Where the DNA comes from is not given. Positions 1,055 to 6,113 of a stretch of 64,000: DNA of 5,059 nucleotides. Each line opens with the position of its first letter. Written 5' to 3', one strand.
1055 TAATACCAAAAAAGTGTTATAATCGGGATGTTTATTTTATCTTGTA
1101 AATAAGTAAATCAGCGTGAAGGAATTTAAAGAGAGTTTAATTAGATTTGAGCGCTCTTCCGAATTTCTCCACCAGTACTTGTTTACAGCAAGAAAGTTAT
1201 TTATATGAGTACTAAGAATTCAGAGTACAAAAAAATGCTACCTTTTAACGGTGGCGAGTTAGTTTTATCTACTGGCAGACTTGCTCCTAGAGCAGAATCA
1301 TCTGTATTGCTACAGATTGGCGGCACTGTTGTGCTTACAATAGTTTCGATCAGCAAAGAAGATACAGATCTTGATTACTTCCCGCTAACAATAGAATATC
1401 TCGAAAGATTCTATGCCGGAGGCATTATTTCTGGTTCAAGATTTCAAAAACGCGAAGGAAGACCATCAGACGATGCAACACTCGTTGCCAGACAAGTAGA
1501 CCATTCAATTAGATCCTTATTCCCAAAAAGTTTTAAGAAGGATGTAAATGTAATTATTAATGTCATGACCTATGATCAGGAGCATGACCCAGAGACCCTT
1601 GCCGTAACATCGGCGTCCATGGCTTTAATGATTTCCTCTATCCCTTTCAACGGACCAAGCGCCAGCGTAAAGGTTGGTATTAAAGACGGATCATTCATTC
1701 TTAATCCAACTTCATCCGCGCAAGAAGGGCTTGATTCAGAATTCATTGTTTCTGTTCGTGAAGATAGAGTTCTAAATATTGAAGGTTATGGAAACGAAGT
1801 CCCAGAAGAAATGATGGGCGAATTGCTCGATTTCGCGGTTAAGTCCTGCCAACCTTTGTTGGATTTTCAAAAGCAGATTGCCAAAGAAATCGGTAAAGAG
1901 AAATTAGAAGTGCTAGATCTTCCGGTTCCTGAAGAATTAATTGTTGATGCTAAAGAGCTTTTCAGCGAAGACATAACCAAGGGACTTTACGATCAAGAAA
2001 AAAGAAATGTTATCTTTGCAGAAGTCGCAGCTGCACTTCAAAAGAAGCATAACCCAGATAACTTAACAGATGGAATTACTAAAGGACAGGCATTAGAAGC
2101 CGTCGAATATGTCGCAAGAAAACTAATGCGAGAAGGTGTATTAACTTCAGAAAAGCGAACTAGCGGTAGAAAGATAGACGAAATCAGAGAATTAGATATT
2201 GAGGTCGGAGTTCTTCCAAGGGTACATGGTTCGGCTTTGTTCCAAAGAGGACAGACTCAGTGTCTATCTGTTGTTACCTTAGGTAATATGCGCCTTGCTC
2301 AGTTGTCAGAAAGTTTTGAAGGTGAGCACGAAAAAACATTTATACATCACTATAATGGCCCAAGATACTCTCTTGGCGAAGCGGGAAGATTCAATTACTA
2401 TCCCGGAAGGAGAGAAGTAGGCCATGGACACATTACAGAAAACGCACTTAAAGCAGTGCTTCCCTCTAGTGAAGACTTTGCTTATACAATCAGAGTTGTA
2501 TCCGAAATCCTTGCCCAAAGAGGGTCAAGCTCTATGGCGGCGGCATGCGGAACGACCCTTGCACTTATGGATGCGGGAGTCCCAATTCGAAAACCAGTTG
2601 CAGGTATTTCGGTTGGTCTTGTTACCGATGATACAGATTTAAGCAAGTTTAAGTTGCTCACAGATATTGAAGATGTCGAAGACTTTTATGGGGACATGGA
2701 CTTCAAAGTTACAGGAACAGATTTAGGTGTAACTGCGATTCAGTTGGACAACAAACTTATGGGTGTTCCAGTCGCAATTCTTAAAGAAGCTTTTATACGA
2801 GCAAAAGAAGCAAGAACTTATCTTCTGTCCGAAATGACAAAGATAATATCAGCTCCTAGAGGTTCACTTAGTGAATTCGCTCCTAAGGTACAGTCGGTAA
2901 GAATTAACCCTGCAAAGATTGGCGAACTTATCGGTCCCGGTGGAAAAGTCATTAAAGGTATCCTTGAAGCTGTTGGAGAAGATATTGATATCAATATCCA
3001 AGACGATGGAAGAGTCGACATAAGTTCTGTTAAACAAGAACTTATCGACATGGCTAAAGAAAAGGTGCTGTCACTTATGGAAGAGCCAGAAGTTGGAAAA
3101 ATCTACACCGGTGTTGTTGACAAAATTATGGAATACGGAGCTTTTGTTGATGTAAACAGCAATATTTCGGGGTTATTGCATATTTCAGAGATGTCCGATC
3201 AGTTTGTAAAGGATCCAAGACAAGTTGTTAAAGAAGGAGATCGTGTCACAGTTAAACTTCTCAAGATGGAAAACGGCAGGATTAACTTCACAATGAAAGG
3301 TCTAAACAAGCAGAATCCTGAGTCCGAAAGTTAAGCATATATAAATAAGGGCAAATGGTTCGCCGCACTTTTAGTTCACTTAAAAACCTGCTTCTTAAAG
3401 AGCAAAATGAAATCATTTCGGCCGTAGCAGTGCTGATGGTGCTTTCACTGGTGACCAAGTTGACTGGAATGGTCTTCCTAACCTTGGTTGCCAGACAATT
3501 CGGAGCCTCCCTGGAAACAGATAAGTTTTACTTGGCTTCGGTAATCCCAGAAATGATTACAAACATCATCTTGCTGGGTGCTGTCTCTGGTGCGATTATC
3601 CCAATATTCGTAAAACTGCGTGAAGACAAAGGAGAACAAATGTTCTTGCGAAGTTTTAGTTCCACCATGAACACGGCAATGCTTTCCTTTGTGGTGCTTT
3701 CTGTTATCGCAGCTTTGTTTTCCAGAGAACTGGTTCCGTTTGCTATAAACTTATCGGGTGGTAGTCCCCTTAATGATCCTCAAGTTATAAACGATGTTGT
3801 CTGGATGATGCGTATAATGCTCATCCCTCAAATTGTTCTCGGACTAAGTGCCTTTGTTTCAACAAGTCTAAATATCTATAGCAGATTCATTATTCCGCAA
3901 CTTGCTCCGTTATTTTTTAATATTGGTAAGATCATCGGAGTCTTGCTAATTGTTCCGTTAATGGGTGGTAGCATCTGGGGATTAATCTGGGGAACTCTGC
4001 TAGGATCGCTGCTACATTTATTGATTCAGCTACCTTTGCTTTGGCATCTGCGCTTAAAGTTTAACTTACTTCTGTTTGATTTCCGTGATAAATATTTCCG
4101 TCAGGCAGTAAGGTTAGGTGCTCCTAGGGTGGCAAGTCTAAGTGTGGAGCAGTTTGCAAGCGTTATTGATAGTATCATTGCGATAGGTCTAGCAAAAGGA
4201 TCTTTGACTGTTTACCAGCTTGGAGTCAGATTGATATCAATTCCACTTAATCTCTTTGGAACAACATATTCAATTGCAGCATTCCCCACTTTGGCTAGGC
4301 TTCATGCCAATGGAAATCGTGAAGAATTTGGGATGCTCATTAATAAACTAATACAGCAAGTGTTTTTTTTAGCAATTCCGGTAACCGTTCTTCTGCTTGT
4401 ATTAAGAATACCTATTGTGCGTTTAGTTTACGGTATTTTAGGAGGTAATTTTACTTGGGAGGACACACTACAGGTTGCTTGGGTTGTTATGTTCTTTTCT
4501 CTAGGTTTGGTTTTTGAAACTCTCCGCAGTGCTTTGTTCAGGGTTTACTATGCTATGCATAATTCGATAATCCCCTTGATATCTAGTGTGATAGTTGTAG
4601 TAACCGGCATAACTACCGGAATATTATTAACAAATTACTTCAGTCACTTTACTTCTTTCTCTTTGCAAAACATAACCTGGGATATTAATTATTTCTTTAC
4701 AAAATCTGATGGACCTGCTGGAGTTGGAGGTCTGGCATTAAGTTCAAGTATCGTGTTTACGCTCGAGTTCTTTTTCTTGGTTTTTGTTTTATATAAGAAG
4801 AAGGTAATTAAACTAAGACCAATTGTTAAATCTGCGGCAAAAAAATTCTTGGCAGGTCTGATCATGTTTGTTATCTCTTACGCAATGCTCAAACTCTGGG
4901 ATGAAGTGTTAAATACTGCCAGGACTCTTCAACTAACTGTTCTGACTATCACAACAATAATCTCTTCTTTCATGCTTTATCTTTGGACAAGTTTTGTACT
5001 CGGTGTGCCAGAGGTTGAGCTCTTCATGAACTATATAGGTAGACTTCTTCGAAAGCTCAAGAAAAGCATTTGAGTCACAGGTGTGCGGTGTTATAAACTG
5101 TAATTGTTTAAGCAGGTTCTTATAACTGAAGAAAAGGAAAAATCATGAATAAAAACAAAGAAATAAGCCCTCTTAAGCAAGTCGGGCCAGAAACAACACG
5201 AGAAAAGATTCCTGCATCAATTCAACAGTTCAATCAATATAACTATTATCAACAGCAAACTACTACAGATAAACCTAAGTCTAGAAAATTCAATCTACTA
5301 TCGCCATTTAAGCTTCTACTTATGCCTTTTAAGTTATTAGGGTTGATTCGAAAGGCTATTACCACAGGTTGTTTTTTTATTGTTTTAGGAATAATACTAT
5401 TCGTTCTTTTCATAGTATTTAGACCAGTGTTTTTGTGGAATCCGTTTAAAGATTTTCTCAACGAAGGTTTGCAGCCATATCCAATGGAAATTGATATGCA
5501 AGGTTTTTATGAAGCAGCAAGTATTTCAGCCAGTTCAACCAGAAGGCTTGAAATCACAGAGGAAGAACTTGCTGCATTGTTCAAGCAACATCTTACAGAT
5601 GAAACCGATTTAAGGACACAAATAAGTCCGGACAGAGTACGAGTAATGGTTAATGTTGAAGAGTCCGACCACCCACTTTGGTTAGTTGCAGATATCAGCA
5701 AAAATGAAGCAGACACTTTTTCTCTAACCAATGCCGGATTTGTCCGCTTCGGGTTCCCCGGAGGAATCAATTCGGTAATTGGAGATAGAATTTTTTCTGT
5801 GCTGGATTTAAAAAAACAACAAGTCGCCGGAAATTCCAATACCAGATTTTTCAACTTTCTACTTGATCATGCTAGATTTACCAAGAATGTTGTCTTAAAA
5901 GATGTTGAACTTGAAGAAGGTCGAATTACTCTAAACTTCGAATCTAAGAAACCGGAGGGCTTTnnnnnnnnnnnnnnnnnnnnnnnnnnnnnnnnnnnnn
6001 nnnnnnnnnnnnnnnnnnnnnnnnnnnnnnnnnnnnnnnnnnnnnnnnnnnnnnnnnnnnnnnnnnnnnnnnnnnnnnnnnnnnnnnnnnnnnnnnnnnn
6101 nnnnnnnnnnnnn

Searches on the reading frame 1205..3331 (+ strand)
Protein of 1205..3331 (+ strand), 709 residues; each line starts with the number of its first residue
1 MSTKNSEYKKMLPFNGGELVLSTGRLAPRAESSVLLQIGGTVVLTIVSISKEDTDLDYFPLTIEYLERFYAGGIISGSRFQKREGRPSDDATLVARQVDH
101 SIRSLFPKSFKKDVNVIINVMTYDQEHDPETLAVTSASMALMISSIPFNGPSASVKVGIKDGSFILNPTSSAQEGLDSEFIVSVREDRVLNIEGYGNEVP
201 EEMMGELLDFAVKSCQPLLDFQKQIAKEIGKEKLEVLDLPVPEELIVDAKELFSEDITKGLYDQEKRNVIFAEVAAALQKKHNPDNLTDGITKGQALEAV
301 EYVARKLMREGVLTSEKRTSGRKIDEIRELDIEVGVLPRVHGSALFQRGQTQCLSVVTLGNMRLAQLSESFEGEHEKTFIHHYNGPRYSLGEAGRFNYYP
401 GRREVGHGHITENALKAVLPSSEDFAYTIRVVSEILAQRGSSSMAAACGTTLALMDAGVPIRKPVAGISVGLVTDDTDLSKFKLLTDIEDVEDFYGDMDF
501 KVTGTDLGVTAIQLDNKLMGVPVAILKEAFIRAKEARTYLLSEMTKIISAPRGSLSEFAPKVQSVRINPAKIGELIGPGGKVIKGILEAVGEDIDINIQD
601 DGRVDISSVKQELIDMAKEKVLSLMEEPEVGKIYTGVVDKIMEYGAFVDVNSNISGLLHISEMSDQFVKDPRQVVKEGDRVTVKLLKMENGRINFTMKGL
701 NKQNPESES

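Call 20: search_protein_families(library=pfam, proteins=[window:1205-3331:+], max_evalue=0.00001)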
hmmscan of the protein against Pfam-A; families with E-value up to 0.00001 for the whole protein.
window:1205-3331:+ (709 aa): 3 families
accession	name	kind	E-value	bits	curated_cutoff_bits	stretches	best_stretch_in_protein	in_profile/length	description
PF01138.27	RNase_PH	-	8.9e-47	159.2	25.5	2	326-460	1-130/130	3' exoribonuclease family, domain 1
PF00575.29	S1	-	4.6e-16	59.4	22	1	627-692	1-68/74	S1 RNA binding domain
PF03725.20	RNase_PH_C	-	2.9e-08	34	20.8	0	151-213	2-66/67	3' exoribonuclease family, domain 2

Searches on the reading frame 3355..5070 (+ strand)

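Call 20: search_protein_families(library=pfam, proteins=[window:3355-5070:+], max_evalue=0.00001)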
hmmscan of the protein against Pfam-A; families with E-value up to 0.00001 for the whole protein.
window:3355-5070:+ (572 aa): 2 families
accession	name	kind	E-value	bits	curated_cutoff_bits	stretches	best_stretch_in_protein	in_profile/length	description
PF03023.19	MurJ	-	2.1e-66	224.9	27.4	1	45-432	1-378/451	Lipid II flippase MurJ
PF13440.11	Polysacc_synt_3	-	6.7e-14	52.2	23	1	152-360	85-285/293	Polysaccharide biosynthesis protein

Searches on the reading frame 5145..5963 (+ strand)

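Call 20: search_protein_families(library=pfam, proteins=[window:5145-5963:+], max_evalue=0.00001)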
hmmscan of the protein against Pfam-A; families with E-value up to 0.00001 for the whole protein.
window:5145-5963:+ (273 aa): 0 families

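Call 48: search_protein_families(library=pfam, proteins=[window:5145-5963:+], max_evalue=1)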
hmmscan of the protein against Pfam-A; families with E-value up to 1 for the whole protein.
window:5145-5963:+ (273 aa): 1 family
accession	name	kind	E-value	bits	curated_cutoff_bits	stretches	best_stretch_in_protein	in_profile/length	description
PF19019.6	Phlebo_G2_C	-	0.056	13.5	25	1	28-93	93-155/171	Phlebovirus glycoprotein G2 C-terminal domain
